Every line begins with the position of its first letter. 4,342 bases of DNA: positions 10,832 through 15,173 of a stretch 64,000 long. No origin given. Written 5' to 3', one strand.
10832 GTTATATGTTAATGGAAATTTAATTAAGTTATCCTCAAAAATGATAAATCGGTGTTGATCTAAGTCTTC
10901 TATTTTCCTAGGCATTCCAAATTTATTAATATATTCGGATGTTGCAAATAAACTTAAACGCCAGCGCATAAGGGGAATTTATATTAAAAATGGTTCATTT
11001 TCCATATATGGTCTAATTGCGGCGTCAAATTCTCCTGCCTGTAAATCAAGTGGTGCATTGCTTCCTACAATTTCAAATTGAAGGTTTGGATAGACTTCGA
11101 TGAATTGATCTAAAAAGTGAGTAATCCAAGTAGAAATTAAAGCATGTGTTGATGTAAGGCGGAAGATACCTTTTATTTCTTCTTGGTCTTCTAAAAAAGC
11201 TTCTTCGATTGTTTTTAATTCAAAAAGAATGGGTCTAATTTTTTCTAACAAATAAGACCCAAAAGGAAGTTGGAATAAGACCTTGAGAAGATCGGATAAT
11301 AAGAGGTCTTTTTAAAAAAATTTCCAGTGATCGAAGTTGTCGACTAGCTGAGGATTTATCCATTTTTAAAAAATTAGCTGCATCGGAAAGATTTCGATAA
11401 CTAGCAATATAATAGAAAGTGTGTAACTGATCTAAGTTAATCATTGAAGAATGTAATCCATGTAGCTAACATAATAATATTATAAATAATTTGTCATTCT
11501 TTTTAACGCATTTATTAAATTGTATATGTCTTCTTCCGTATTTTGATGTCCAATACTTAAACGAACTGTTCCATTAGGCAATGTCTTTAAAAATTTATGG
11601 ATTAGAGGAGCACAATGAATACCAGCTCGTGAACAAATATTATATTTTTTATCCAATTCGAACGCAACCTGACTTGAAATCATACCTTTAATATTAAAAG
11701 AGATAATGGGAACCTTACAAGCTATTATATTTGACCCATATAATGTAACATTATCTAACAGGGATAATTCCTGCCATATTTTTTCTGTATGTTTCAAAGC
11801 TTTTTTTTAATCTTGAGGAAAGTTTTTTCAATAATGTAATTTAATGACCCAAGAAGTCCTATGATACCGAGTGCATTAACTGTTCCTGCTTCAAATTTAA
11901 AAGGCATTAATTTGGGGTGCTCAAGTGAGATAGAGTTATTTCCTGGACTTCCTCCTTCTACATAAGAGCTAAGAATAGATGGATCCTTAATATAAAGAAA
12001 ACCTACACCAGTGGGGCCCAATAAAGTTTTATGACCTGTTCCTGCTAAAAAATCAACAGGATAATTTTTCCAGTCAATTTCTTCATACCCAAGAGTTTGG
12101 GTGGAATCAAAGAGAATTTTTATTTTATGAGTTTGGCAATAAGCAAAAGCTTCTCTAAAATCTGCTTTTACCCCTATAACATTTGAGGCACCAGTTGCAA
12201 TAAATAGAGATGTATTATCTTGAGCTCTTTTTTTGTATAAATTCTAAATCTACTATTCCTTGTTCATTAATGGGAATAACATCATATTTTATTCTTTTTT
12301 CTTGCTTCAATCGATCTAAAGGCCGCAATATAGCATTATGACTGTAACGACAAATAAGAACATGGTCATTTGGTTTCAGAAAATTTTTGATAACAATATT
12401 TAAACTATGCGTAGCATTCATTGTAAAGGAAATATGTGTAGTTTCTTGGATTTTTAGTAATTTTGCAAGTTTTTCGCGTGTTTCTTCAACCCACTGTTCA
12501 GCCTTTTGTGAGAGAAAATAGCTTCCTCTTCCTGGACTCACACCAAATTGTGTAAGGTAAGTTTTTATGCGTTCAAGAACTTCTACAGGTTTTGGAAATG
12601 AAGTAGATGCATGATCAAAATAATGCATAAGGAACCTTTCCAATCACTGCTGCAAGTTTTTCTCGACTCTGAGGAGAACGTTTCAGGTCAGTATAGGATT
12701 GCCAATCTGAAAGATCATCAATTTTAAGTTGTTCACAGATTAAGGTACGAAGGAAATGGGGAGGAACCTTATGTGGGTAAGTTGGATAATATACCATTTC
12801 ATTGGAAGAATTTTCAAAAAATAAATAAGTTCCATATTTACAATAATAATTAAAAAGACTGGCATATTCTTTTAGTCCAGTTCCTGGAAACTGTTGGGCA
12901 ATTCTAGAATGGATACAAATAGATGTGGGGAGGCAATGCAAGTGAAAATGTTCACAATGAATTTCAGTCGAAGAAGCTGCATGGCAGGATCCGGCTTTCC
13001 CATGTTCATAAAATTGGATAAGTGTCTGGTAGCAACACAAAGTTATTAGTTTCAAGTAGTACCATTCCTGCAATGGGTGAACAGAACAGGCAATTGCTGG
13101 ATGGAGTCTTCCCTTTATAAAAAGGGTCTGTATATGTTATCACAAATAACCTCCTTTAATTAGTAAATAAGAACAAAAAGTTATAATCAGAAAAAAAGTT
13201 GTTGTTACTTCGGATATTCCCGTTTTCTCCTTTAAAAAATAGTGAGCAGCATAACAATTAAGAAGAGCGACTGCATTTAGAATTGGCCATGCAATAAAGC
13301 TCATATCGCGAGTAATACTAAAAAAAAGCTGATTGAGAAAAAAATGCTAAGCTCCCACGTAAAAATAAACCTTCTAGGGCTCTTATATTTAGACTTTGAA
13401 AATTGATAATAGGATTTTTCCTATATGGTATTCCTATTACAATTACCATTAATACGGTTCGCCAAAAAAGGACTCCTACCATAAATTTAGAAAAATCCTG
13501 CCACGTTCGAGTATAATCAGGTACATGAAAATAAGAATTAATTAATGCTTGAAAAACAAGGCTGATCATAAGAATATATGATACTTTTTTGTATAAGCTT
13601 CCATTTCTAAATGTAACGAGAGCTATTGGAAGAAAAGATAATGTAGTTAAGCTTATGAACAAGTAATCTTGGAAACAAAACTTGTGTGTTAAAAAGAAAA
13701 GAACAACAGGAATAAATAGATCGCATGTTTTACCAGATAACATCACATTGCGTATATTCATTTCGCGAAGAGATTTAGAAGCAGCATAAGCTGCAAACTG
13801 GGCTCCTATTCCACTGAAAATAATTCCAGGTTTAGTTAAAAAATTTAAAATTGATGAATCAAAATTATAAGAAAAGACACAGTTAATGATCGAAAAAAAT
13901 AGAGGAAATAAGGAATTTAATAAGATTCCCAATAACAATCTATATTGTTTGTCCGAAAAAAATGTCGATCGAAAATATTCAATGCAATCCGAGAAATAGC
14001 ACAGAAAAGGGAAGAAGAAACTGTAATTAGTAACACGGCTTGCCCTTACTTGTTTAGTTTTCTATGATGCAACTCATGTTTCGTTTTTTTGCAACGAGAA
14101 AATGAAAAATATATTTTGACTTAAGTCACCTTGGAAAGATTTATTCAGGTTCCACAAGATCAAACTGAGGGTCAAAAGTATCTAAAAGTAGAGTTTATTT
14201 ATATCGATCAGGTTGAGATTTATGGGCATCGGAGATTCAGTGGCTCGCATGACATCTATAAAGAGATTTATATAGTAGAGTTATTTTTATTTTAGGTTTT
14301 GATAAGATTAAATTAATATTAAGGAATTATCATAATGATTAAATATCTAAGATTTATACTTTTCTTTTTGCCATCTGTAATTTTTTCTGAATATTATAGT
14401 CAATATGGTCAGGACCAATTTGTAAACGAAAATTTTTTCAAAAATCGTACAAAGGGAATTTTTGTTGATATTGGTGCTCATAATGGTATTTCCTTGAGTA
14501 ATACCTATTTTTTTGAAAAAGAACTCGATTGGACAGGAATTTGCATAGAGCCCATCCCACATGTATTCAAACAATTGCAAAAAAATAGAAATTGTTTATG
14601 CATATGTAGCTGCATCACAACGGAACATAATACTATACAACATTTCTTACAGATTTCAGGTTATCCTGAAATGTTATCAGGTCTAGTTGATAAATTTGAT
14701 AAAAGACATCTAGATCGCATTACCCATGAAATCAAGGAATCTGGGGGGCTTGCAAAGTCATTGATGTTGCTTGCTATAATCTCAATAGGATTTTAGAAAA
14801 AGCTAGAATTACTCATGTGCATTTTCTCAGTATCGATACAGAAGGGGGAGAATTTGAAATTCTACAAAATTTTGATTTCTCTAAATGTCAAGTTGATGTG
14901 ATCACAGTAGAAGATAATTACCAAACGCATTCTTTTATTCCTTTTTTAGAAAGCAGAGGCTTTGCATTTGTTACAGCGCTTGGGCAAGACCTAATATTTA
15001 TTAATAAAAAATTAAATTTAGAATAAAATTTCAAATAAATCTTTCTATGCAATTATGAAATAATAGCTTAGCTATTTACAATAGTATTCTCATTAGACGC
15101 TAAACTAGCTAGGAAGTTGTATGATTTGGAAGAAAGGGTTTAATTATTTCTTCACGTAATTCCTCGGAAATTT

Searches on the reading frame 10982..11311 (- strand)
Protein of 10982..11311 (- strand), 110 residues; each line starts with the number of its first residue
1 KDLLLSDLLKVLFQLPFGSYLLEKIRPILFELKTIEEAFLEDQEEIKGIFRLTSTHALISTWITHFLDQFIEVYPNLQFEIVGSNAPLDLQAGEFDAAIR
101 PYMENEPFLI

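Call 55: search_protein_families(library=pfam, max_evalue=0.01, proteins=[window:10982-11311:-])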
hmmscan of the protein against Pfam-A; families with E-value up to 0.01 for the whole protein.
window:10982-11311:- (110 aa): 1 family
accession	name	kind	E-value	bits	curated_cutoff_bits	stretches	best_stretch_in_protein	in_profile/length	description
PF03466.25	LysR_substrate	-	3.8e-07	30.1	28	1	44-100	2-61/209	LysR substrate binding domain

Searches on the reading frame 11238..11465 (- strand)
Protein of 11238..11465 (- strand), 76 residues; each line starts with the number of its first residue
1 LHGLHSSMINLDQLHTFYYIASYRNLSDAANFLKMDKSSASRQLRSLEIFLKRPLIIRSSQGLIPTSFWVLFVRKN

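Call 55: search_protein_families(library=pfam, max_evalue=0.01, proteins=[window:11238-11465:-])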
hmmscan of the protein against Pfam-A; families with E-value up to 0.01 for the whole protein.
window:11238-11465:- (76 aa): 1 family
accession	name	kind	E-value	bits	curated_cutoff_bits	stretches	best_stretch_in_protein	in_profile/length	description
PF00126.33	HTH_1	-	3.2e-12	46.6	26.6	1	11-67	1-57/60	Bacterial regulatory helix-turn-helix protein, lysR family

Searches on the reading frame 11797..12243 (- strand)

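Call 55: search_protein_families(library=pfam, max_evalue=0.01, proteins=[window:11797-12243:-])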
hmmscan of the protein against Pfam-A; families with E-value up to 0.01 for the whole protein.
window:11797-12243:- (149 aa): 1 family
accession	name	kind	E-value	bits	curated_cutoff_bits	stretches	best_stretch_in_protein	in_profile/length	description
PF00266.25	Aminotran_5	-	6.3e-26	91.6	21.5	1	5-147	134-278/371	Aminotransferase class-V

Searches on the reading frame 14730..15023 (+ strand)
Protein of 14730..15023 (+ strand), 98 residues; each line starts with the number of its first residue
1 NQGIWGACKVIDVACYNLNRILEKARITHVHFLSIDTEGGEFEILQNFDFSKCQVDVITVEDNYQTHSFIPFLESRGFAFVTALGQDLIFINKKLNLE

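Call 26: search_protein_families(library=pfam, max_evalue=0.01, proteins=[window:14730-15023:+])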
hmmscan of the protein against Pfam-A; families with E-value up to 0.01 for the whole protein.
window:14730-15023:+ (98 aa): 1 family
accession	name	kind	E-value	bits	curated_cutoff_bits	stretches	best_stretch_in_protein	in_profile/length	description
PF05050.19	Methyltransf_21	-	7.7e-14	52.6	22.7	1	11-78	95-171/173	Methyltransferase FkbM domain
